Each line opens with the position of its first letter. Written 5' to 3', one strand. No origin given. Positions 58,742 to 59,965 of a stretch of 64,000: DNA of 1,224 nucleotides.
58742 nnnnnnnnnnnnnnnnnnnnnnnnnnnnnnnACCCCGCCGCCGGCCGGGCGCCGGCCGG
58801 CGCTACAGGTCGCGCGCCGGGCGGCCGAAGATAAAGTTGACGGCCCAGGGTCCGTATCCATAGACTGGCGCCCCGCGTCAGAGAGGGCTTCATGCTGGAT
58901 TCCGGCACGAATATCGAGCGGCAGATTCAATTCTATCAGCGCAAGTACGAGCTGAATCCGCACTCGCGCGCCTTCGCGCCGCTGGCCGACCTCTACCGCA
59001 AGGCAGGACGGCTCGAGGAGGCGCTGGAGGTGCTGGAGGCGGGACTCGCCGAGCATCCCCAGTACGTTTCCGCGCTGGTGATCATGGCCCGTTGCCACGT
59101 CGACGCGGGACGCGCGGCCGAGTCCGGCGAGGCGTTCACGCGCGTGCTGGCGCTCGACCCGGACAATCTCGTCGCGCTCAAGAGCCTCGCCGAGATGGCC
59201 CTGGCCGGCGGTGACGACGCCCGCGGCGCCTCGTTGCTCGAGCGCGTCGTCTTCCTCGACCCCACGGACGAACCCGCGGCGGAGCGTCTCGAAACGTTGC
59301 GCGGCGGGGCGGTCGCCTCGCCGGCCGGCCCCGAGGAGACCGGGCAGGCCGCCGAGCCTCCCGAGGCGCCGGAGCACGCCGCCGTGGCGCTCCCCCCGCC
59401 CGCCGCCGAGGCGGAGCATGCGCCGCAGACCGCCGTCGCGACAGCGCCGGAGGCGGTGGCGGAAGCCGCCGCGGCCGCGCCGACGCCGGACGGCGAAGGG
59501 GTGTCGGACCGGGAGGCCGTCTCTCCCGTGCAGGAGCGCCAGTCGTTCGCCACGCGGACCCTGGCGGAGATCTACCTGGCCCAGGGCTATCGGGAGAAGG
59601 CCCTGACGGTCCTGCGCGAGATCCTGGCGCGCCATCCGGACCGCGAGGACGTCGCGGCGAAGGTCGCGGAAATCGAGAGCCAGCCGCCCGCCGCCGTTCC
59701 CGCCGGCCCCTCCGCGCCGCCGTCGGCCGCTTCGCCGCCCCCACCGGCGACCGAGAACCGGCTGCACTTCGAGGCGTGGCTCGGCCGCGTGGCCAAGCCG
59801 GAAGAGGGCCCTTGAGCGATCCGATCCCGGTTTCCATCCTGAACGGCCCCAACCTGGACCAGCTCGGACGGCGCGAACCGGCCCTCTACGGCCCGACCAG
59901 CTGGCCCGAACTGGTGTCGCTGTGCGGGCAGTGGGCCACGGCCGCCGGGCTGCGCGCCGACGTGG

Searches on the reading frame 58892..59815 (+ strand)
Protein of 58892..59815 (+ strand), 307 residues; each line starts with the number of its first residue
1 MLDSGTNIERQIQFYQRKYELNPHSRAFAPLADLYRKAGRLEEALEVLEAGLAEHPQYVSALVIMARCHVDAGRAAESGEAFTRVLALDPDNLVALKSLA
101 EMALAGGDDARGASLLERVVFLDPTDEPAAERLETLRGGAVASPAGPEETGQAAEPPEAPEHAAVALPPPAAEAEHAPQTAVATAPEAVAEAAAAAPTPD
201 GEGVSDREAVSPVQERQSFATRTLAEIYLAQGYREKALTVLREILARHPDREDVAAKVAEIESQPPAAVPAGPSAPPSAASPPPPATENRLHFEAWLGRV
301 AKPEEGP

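Call 40: search_protein_families(library=pfam, proteins=[window:58892-59815:+], max_evalue=0.001)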
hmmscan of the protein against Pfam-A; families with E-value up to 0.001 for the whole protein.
window:58892-59815:+ (307 aa): 19 families
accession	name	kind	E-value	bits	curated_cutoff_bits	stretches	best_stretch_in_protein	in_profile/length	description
PF14559.12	TPR_19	-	2e-17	63.7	25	4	37-77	3-43/68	Tetratricopeptide repeat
PF13428.12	TPR_14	-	1.2e-16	60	23.5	2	221-260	4-43/44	Tetratricopeptide repeat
PF07719.23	TPR_2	-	7.8e-14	51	27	0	31-57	7-33/34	Tetratricopeptide repeat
PF13432.12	TPR_16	-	7.9e-12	45.8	32.7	2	31-92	3-64/65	Tetratricopeptide repeat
PF13176.12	TPR_7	-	2.3e-10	40.1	27.9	0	31-56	5-32/36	Tetratricopeptide repeat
PF13174.12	TPR_6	-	2.1e-09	37.8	26.3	0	224-250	6-32/33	Tetratricopeptide repeat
PF13181.12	TPR_8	-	2.4e-08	33.9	25.7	0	31-52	7-28/34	Tetratricopeptide repeat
PF13424.12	TPR_12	-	5.3e-06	27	30.1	0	31-89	9-75/77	Tetratricopeptide repeat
PF17874.7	TPR_MalT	-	1.2e-05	25.2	45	0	21-87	118-189/336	MalT-like TPR region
PF03704.23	BTAD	-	1.8e-05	25.6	22.1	0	173-257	17-101/146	Bacterial transcriptional activator domain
PF12895.13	ANAPC3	-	2.4e-05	24.9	27.2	0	14-77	11-74/82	Anaphase-promoting complex, cyclosome, subunit 3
PF13431.12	TPR_17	-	7.1e-05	23.2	24.4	0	82-108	2-28/34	Tetratricopeptide repeat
PF14561.12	TPR_20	-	0.00011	22.9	25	0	221-258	25-62/90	Tetratricopeptide repeat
PF23914.1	TPR_CcmH_CycH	-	0.00012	22.4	42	1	50-129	41-123/158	Cytochrome c-type biogenesis protein H TPR domain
PF00515.34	TPR_1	-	0.00016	21.8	27.8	0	31-58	7-34/34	Tetratricopeptide repeat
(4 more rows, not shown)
